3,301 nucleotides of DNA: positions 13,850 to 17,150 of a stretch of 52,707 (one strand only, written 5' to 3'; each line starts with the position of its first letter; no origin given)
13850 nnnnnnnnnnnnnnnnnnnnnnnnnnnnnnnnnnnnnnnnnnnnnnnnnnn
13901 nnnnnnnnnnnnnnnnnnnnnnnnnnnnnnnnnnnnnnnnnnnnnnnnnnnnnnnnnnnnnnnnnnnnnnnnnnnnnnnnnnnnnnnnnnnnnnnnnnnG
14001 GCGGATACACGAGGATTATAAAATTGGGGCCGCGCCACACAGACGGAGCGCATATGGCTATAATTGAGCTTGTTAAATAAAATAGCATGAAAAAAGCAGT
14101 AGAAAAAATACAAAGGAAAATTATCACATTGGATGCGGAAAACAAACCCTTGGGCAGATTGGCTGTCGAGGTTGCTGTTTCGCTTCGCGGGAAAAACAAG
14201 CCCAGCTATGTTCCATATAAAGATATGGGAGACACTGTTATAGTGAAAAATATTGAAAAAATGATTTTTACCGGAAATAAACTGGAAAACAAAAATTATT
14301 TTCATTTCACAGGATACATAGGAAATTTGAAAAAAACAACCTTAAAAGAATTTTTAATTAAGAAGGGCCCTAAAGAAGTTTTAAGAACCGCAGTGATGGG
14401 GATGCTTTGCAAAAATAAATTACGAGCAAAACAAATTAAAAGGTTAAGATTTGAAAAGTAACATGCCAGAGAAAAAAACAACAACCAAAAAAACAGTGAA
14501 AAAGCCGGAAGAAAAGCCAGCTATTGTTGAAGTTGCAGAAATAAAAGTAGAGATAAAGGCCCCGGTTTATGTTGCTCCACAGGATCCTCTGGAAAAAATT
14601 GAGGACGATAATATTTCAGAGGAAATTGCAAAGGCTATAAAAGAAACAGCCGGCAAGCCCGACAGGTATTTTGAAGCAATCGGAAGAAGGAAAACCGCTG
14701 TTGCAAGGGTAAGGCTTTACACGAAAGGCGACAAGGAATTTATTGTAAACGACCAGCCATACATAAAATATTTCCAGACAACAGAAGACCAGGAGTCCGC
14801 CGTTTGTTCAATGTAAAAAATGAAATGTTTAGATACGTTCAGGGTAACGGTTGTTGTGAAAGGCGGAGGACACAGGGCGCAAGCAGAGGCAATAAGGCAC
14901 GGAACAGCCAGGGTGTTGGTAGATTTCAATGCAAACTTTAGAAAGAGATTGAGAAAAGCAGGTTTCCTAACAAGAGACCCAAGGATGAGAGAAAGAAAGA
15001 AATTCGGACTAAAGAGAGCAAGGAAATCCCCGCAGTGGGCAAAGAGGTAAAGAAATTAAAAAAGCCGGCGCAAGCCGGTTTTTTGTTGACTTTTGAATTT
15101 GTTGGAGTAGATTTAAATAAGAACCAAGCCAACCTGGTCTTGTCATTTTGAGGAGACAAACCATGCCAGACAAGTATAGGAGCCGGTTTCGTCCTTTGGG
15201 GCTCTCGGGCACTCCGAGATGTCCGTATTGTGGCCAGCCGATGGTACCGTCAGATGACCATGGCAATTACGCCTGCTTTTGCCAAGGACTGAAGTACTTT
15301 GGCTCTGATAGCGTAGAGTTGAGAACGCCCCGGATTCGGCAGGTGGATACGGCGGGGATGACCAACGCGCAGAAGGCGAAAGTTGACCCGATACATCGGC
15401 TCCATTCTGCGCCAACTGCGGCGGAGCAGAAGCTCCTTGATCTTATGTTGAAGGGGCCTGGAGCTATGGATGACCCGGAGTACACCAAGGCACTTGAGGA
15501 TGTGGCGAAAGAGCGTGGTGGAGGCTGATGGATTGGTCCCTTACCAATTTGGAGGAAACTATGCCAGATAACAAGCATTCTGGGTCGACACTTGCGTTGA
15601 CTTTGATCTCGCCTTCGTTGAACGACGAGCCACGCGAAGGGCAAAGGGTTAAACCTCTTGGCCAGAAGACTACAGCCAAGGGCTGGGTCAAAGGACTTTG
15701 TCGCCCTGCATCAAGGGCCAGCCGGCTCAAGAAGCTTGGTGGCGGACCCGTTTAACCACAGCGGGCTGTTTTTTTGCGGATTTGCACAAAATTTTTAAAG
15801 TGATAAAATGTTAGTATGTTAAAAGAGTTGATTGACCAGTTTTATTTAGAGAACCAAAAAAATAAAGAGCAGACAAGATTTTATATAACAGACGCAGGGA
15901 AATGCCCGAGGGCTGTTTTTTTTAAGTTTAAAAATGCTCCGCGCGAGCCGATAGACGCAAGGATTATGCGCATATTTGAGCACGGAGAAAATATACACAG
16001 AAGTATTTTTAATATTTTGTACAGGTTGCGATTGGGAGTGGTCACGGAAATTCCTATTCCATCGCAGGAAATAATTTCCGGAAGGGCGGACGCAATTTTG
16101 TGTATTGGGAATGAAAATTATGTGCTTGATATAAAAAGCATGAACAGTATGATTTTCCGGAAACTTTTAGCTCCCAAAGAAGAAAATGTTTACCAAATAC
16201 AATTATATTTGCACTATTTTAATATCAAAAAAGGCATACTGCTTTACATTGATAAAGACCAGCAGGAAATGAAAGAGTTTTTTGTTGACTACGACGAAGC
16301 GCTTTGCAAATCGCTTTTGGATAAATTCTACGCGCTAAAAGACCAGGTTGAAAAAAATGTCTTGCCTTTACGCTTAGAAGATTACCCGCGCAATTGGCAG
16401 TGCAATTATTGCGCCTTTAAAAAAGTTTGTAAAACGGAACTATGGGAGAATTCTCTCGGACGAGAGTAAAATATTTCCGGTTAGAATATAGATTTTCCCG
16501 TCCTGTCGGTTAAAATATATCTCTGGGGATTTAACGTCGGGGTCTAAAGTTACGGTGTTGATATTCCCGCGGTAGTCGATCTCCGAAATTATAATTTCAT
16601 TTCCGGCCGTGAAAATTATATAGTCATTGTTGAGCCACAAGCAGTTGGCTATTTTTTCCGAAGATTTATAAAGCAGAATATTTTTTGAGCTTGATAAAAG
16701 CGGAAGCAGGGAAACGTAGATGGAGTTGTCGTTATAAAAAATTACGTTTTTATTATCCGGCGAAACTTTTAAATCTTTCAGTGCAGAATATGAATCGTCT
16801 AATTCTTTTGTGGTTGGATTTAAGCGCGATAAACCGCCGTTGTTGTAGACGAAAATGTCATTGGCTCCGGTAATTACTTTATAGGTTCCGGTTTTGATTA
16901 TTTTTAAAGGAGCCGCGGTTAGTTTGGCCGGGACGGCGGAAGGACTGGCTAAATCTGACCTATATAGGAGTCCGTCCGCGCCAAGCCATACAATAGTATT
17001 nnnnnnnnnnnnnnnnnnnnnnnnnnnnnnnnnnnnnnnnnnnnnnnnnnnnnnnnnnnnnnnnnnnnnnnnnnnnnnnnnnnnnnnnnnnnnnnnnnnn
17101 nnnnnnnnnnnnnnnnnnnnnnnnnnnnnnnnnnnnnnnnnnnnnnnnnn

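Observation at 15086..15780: Cassette B: GC-rich bicistronic unit (Zn-ribbon protein plus small basic protein) behind rpsI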

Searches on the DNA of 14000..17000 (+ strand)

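Call 4: search_rna_families(source=window, start=14000, end=17000, threshold=evalue, max_evalue=1, show_alignments=3)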
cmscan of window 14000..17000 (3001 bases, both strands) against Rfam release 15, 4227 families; matches with E-value up to 1: 1.
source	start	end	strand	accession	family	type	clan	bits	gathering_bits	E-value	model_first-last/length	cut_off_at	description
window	16038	16120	-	RF01724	SAM-Chlorobi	Cis-reg;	-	22.7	35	0.28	1-87/87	no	SAM-Chlorobi RNA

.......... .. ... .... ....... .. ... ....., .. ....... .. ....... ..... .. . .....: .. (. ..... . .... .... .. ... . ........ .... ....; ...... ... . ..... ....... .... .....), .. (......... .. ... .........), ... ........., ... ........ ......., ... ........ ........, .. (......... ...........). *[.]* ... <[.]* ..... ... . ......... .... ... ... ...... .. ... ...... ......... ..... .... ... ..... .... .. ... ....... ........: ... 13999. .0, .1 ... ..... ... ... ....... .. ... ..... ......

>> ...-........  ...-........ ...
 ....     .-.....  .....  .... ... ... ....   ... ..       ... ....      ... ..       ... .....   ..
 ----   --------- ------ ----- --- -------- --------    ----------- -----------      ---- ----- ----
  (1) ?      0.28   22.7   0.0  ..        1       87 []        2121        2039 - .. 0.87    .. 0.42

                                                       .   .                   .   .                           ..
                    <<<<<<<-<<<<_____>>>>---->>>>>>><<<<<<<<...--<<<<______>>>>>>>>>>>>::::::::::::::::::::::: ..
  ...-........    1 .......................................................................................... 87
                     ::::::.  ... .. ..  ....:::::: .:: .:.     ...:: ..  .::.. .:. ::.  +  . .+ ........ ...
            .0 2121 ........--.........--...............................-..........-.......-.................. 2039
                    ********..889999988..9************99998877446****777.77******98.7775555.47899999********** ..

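Call 17: search_dna_similar(query=window:15086-15780:+, collection=phages, mode=distant)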
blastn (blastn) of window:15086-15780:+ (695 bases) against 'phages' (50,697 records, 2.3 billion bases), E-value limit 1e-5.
No match.
